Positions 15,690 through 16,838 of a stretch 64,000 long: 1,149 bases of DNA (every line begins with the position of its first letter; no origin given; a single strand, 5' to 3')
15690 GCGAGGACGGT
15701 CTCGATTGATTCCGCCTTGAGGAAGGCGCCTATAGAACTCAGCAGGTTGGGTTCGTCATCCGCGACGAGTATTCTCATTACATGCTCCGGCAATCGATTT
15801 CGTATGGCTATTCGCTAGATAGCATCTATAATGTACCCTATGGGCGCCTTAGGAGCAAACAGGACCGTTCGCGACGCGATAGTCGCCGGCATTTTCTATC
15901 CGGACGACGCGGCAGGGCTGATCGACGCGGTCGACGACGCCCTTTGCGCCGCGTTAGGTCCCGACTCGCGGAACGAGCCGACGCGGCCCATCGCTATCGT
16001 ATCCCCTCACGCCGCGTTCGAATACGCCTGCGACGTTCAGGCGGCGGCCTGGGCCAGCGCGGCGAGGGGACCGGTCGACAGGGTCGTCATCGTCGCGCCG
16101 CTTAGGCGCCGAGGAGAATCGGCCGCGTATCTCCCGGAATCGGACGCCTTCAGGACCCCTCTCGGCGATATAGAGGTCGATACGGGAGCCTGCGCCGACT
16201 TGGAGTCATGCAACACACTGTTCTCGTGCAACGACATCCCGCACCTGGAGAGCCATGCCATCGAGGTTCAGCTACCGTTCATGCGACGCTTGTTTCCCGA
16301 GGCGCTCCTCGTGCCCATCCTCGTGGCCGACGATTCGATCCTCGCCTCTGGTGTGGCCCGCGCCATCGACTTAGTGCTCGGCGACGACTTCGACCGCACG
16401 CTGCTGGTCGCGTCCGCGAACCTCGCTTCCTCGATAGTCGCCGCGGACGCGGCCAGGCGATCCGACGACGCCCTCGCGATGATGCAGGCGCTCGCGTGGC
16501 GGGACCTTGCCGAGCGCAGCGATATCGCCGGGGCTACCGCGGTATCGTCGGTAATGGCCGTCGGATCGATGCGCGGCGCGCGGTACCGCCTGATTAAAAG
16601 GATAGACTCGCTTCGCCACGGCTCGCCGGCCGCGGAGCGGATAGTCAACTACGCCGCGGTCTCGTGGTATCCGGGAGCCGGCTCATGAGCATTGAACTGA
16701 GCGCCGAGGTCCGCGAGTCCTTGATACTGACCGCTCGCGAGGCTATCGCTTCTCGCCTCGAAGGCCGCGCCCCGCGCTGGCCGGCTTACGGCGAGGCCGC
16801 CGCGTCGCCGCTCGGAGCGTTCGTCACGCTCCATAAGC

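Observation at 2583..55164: Eleven operon-first genes have a -10 box exactly 6-7 nt before the ATG and no SD: widespread leaderless mRNAs?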

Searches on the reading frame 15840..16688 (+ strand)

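Call 35: search_protein_families(library=ncbifam, proteins=[window:15840-16688:+], max_evalue=0.00001)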
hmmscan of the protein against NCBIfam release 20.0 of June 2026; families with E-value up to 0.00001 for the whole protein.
window:15840-16688:+ (282 aa): 2 families
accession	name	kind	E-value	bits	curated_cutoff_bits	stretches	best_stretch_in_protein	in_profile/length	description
TIGR04336.1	AmmeMemoSam_B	hypoth_equivalog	1.4e-40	139.3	26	1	11-274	1-268/270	AmmeMemoRadiSam system protein B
NF001987.0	PRK00782.1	equivalog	2.4e-25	89.3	295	1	10-274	2-263/267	MEMO1 family protein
